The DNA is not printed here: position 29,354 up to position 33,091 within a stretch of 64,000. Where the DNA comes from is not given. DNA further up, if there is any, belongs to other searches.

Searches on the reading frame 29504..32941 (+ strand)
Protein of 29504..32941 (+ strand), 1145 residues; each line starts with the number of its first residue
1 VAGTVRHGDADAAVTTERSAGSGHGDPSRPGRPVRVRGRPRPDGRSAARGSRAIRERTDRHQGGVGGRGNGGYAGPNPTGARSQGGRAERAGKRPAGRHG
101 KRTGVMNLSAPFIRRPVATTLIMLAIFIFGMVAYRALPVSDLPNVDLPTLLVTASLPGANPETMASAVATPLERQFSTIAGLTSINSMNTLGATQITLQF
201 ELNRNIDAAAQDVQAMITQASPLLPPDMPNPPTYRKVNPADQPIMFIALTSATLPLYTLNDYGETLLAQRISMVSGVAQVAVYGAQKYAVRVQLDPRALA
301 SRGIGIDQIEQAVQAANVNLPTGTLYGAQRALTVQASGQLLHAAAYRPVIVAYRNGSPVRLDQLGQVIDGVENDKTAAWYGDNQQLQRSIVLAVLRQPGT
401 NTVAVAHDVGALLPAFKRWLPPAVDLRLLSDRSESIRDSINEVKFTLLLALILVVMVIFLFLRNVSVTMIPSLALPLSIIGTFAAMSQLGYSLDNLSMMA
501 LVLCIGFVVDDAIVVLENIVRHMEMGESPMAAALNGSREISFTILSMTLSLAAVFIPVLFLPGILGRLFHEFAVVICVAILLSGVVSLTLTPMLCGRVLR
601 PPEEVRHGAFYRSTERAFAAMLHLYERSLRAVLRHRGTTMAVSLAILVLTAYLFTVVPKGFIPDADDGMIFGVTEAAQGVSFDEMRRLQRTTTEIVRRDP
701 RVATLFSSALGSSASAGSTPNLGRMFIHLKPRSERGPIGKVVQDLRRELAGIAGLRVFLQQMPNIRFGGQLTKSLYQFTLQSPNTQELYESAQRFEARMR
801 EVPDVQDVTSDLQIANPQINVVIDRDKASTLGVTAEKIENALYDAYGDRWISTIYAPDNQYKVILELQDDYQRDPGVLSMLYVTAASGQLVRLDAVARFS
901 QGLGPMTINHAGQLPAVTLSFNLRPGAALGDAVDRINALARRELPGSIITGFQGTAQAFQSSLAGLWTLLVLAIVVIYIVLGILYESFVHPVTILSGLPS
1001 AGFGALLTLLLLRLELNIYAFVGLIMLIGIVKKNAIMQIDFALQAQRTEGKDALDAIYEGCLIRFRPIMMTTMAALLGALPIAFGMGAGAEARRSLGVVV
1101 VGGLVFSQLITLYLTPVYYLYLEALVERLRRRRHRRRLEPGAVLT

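Call 30: search_protein_families(library=pfam, proteins=[window:29504-32941:+], max_evalue=0.001)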
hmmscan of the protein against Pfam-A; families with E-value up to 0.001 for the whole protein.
window:29504-32941:+ (1145 aa): 2 families
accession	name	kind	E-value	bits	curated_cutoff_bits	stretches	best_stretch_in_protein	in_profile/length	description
PF00873.25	ACR_tran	-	0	1021.5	28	1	111-1122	4-1020/1021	AcrB/AcrD/AcrF family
PF02355.23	SecD_SecF_C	-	8.9e-07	28.9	20.5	1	442-587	32-174/189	Protein export membrane protein SecD/SecF, C-terminal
